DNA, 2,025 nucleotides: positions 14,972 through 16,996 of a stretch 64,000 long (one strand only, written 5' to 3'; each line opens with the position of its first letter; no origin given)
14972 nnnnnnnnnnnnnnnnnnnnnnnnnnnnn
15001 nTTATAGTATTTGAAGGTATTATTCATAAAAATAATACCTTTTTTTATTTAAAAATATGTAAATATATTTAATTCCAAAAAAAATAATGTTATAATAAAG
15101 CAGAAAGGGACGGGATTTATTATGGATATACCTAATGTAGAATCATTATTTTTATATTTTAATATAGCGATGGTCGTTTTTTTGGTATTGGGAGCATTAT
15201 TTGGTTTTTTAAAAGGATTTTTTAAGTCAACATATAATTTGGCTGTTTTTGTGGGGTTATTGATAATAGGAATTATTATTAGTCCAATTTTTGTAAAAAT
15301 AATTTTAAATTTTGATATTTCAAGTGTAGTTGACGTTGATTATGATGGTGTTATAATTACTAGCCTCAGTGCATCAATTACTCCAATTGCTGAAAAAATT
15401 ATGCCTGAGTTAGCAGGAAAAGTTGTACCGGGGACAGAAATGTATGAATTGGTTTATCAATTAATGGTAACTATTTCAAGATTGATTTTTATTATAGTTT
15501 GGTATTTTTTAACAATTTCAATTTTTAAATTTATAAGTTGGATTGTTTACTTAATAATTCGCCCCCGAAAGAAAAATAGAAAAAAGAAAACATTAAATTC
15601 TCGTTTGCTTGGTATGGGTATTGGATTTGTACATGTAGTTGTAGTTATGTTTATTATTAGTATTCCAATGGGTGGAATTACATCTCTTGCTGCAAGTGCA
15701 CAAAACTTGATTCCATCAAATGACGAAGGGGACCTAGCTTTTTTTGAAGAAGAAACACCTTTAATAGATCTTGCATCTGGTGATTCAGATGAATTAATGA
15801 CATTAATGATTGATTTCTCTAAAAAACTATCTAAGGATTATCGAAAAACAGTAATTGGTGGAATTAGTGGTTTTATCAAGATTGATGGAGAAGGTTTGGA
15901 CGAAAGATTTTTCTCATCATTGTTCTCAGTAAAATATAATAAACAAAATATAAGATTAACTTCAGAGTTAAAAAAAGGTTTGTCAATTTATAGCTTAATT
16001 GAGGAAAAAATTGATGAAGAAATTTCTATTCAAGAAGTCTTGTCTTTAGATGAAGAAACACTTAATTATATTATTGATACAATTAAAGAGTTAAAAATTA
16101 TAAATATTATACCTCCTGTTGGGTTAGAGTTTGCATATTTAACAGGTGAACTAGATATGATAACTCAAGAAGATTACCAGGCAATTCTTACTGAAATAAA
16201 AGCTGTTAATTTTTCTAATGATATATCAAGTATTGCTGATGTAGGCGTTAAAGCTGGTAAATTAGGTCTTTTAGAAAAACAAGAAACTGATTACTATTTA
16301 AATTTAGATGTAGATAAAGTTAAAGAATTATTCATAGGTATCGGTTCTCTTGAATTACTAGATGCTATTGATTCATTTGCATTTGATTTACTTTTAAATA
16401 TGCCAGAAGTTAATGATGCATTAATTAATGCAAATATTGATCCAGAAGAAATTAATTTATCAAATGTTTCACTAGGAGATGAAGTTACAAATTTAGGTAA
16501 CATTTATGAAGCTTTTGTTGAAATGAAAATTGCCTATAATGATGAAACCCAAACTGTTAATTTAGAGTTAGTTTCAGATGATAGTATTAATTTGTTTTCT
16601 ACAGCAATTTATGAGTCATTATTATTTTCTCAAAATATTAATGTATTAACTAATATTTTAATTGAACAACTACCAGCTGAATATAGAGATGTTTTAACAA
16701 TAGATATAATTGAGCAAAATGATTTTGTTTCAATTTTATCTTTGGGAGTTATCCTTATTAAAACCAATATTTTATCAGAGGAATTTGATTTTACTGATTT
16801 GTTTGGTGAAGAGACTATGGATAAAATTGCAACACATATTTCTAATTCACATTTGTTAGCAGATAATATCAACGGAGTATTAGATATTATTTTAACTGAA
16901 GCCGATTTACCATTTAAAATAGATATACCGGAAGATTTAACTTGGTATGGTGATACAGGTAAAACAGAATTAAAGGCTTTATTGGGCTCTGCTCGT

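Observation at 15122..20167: CvpA-family membrane domain fused to a 1.4-kaa acidic repeat domain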

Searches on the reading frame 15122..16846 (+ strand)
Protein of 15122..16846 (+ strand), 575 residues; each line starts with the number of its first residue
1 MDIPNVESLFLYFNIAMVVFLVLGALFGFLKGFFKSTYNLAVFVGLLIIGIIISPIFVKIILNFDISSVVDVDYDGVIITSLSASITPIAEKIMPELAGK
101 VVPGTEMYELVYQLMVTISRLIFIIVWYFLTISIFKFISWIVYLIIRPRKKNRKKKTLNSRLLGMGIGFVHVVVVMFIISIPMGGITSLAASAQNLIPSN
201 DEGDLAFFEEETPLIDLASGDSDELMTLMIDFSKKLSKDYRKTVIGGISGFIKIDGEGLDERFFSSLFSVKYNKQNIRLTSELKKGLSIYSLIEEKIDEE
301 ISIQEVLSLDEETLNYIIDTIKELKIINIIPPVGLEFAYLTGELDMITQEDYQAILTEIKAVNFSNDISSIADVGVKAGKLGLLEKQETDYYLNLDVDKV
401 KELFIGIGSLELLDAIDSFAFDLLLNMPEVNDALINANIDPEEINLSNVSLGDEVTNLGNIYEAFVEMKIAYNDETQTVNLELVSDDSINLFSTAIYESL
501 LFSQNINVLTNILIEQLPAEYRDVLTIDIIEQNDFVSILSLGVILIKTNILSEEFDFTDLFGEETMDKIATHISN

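Call 93: predict_structure(alignment_id=A5)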
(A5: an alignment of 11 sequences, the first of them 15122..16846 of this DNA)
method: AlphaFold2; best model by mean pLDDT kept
length: 575 residues; sequences in the alignment: 11
mean_pLDDT: 58.7   pTM: 0.45
mean pLDDT of the five models: 58.7, 58.5, 53.5, 45.3, 43.3
residues with pLDDT >= 90: 0; 70-90: 168; 50-70: 233; < 50: 174
segments of 3 or more residues with pLDDT < 50: 1-25, 69-75, 91-98, 147-156, 164-166, 168-173, 175-273, 386-392
pLDDT, mean of each block of 10 residues (from residue 1): 33 45 49 53 57 60 56 48 58 48 52 57 60 61 54 48 49 47 40 36 24 28 35 36 28 27 36 49 60 65 67 79 70 58 64 79 80 72 51 67 84 79 75 77 83 87 81 66 79 85 77 64 56 71 70 60 68 61
secondary structure, 60 per line:
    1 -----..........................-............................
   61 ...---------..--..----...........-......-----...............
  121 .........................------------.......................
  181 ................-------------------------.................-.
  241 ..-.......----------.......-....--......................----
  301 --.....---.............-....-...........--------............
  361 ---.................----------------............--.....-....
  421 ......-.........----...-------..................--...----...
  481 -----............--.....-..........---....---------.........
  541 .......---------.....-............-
elements in order: H6-31 H33-63 H83-93 H95-100 H106-145 H158-196 H222-238 H244-250 H261-267 E269-272 E275-278 H279-296 H303-307 H311-323 H325-328 H330-340 H349-360 H364-380 H397-408 H411-415 H417-426 H428-436 H451-468 E471-473 E478-480 H486-497 H500-504 H506-515 H519-522 H532-547 H557-561 H563-574

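Call 95: fold_search(model_id=the predicted structure, library=pdb)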
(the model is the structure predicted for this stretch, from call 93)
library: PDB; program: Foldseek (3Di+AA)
matches with E <= 10: 296; with E <= 0.001: 0
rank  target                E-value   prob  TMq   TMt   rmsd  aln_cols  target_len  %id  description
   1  5ltw_F                5.0e-01  0.15  0.09  0.17  18.5       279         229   12  Complex of human 14-3-3 sigma CLU1 mutant with phosphorylated heat shock protein B6 (released 2017-02-01)
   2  8rrm_B                5.7e-01  0.16  0.10  0.19  19.1       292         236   12  tripartite complex between 14-3-3 sigma, Fusicoccin-A, and a phosphopeptide optimized for a Fusicoccin-mediated stabil (released 2025-02-12)
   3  8btq_A                5.9e-01  0.21  0.10  0.20  18.4       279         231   10  Small molecule stabilizer for 14-3-3/ChREBP (Cmd1-soaking) (released 2024-05-01)
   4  3axy_C                5.9e-01  0.18  0.11  0.18  18.6       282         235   12  Structure of Florigen Activation Complex Consisting of Rice Florigen Hd3a, 14-3-3 Protein GF14 and Rice FD Homolog OsF (released 2011-08-03)
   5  8rrk_A                6.5e-01  0.18  0.10  0.19  18.6       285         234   10  14-3-3 sigma complexed with an optimized phosphopeptide (released 2025-02-12)
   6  5ltw_I                6.5e-01  0.14  0.09  0.17  18.5       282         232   12  Complex of human 14-3-3 sigma CLU1 mutant with phosphorylated heat shock protein B6 (released 2017-02-01)
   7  8rrl_A                6.7e-01  0.14  0.10  0.17  19.1       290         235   11  14-3-3 sigma complexed with a phosphopeptide optimized for a Fusicoccin-mediated stabilization of the complex (released 2025-02-12)
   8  6w0l_A                7.0e-01  0.12  0.09  0.16  18.9       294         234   12  Henipavirus W protein interacts with 14-3-3 to modulate host gene expression (released 2020-04-22)
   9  9ew6_A                7.4e-01  0.20  0.10  0.20  18.1       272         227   10  Binary structure of 14-3-3s and BRAF phosphopeptide (pS365) (released 2025-04-16)
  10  6qdu                  7.4e-01  0.18  0.10  0.20  18.4       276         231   10  Crystal structure of 14-3-3sigma in complex with a RapGef2 pT740 phosphopeptide inhibited by semi-synthetic fusicoccane  (released 2020-01-29)
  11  8adm_A                7.4e-01  0.13  0.10  0.17  18.4       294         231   10  Ternary complex of 14-3-3 sigma, Usp8pS718 phosphopeptide and small molecule stabilizer (released 2023-04-26)
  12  8rrm_A                8.0e-01  0.14  0.10  0.19  19.4       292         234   12  tripartite complex between 14-3-3 sigma, Fusicoccin-A, and a phosphopeptide optimized for a Fusicoccin-mediated stabil (released 2025-02-12)
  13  5oma_C                8.0e-01  0.13  0.10  0.18  18.3       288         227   11  CH3 chimera of human 14-3-3 sigma with the StARD1 peptide including Ser57 (released 2017-10-11)
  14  6y6b_A                8.4e-01  0.18  0.12  0.21  18.6       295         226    9  Crystal structure of human 14-3-3 gamma in complex with CaMKK2 14-3-3 binding motif Ser100 and 16-OMe-Fusicoccin H (released 2021-02-03)
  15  1jfa_A                8.4e-01  0.13  0.11  0.16  20.8       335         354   13  Trichodiene Synthase from Fusarium Sporotrichioides (released 2001-11-30)
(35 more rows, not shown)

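Call 100: search_solved_structures(query=A5, max_evalue=1)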
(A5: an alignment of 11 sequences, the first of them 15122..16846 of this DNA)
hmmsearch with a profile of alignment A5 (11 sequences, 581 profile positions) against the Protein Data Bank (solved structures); distinct sequences matched with E-value up to 1: 0.
